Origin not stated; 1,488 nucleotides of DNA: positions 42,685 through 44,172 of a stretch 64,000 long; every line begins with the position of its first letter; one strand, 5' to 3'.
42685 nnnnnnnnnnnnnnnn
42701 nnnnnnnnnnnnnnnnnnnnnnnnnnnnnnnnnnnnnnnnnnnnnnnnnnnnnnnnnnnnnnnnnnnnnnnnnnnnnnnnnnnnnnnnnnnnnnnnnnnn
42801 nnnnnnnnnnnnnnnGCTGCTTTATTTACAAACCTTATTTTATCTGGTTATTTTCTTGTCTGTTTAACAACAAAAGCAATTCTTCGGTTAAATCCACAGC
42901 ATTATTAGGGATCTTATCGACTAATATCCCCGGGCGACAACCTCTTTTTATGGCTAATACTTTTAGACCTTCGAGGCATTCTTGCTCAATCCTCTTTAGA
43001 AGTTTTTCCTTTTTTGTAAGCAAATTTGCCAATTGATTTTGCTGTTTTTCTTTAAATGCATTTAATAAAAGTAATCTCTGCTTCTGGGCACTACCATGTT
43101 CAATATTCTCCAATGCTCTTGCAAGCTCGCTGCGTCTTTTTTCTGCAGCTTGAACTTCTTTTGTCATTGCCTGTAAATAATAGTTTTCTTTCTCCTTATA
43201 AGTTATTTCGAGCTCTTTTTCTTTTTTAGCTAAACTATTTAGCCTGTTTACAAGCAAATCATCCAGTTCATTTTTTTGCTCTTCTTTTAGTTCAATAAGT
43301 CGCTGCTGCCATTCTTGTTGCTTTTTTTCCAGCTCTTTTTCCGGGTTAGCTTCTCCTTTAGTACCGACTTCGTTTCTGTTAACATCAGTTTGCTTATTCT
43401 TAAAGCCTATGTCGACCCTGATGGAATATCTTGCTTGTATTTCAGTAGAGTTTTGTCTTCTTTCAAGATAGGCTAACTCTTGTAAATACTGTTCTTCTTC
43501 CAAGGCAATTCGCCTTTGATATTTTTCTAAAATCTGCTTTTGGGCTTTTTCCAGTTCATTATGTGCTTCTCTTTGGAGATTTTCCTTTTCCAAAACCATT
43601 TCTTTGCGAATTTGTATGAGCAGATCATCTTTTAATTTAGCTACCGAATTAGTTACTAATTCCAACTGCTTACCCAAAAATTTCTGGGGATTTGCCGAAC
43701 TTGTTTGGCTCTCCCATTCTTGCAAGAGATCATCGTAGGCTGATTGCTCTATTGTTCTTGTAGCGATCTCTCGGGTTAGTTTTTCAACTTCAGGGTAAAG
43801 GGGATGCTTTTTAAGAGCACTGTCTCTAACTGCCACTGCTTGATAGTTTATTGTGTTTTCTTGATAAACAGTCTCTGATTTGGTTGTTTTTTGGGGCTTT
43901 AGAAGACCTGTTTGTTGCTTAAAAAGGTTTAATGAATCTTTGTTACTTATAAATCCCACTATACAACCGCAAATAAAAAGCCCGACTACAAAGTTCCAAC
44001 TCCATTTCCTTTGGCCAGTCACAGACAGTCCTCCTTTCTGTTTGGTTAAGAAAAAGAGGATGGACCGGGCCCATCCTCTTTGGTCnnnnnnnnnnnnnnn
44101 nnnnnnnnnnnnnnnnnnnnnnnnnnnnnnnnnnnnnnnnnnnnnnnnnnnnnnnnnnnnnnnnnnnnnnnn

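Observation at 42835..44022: Giant membrane-anchored Skp/OmpH paralog with ~300-aa coiled-coil arms next to the canonical skp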

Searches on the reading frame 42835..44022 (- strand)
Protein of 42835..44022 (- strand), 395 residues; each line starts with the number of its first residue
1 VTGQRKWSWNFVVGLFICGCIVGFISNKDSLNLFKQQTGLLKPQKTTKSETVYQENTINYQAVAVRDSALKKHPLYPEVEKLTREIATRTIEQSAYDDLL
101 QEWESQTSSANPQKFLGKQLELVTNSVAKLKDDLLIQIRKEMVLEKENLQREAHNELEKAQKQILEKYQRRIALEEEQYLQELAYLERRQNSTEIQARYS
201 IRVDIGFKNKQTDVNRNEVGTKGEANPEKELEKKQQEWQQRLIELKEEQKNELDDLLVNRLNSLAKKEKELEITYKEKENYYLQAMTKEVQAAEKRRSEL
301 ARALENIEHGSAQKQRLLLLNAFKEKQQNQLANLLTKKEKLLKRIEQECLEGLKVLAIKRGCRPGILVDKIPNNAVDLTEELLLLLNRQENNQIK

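Call 3: search_protein_families(library=pfam, proteins=[window:42835-44022:-], max_evalue=10)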
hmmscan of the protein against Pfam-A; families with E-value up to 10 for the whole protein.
window:42835-44022:- (395 aa): 0 families

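Call 4: search_protein_families(library=ncbifam, proteins=[window:42835-44022:-], max_evalue=10)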
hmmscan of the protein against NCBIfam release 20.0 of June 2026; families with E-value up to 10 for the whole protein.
window:42835-44022:- (395 aa): 0 families

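Call 8: find_homologous_proteins(query=window:42838-44022:-, max_evalue=0.001)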
Query window:42838-44022:- (395 aa): 3 proteins with E <= 0.001 among 8000 candidates.
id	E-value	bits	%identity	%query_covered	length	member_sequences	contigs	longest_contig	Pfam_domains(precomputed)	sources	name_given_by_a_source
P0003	3.6e-244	827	100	100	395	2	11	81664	-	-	-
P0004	3.1e-163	561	71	100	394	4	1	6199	-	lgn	-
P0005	1.7e-158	546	68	100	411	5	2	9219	-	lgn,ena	-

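Call 17: search_protein_representatives(protein=window:42838-44022:-)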
Query: 395 residues. Proteins with E-value up to 0.001 (for the whole library): 6; up to 1e-10: 6; up to 1e-30: 5. The best 6 are listed.
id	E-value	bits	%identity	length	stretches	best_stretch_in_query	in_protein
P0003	1.2e-244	827.3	100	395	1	1-395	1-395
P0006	3.3e-65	237.1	38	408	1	5-393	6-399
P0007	1.4e-63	231.7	39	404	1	1-391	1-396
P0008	7.1e-62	226.2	38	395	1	1-383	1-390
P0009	2.4e-40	155.3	31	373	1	23-388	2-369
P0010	4.9e-25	105.0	31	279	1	80-341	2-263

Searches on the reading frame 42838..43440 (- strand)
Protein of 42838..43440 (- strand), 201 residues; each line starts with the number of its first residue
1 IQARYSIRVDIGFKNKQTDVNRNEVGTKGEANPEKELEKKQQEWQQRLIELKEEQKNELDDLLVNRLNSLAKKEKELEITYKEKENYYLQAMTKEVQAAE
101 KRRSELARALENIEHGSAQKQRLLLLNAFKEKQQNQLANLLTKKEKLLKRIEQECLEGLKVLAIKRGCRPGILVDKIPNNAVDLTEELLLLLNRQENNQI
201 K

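Call 41: search_protein_families(library=pfam, proteins=[window:42838-43440:-], max_evalue=10)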
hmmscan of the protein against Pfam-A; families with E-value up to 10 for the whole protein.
seq(201 aa): 3 families
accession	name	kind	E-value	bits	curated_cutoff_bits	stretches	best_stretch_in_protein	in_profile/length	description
PF16119.10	DUF4835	-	0.018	14.7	25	1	86-156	192-262/276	Domain of unknown function (DUF4835)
PF03938.19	OmpH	-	6.3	7.4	32.4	0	90-168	29-113/141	Outer membrane protein (OmpH-like)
PF02601.20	Exonuc_VII_L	-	9.2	6.1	35.9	0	34-155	146-266/315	Exonuclease VII, large subunit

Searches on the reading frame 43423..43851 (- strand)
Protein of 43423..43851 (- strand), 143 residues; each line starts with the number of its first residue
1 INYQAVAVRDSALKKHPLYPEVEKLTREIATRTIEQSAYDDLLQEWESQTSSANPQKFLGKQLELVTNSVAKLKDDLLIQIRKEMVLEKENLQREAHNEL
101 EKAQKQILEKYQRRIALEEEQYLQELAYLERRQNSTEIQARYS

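Call 41: search_protein_families(library=pfam, proteins=[window:43423-43851:-], max_evalue=10)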
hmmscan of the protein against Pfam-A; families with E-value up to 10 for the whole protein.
seq(143 aa): 3 families
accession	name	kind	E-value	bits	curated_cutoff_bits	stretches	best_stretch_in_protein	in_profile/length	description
PF17082.10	Spc29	-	0.047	13.9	31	1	67-136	7-72/245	Spindle Pole Component 29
PF05025.18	RbsD_FucU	-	0.5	11.2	25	1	76-133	53-107/138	RbsD / FucU transport protein family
PF21856.2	EspB_PPE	-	0.55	10.8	27.7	1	6-47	84-125/152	ESX-1 secretion-associated protein EspB, PPE domain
